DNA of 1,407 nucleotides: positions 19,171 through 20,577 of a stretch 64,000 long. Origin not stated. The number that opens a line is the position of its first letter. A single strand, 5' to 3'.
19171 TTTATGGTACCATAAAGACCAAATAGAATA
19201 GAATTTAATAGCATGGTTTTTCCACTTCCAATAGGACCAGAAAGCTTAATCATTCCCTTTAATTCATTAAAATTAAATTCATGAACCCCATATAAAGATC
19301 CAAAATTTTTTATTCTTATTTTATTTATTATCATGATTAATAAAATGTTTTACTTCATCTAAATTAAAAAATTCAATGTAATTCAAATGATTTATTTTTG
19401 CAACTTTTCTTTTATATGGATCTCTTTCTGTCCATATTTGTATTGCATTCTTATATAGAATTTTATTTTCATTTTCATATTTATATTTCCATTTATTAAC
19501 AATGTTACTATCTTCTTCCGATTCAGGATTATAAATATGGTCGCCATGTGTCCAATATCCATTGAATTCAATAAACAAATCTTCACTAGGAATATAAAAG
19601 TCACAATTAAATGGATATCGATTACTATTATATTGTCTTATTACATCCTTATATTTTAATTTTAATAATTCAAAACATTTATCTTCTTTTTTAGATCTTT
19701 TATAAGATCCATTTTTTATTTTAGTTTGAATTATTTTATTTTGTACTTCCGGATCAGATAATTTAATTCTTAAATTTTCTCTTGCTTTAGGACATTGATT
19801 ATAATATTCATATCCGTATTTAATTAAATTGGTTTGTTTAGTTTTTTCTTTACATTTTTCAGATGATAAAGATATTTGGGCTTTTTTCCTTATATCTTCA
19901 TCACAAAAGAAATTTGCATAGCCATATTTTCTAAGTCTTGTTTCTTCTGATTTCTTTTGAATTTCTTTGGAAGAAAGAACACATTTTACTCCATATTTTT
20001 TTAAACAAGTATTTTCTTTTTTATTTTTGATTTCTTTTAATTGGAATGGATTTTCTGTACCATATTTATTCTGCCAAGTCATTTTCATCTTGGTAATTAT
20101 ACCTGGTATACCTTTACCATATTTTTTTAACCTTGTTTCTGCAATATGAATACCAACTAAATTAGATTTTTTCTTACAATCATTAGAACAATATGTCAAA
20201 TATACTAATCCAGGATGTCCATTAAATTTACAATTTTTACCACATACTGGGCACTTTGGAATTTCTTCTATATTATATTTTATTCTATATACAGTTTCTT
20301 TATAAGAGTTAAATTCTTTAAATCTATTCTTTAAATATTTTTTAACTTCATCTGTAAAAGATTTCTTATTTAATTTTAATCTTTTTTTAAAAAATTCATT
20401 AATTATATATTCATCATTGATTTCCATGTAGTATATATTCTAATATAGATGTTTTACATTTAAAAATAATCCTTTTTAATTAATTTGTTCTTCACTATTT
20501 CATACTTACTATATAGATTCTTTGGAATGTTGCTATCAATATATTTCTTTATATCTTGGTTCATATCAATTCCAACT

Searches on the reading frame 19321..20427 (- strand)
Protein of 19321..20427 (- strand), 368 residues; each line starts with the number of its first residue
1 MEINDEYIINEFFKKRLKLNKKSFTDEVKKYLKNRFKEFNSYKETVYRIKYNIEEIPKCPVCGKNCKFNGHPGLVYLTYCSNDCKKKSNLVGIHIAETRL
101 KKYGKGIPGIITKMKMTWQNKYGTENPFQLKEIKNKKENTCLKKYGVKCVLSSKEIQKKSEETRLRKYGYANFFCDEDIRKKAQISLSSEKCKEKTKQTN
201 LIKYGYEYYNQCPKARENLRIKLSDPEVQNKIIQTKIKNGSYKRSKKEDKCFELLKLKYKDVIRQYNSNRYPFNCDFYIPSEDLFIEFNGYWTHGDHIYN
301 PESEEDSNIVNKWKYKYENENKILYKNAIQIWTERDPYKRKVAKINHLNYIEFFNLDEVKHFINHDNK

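Call 83: search_protein_families(library=pfam, proteins=[window:19321-20427:-], max_evalue=0.01)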
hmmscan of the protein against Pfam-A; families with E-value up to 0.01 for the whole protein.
window:19321-20427:- (368 aa): 1 family
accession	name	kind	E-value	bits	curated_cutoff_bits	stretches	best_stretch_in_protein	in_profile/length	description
PF24308.1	DUF7487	-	1.1e-11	45.5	27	1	113-216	2-115/220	Family of unknown function (DUF7487)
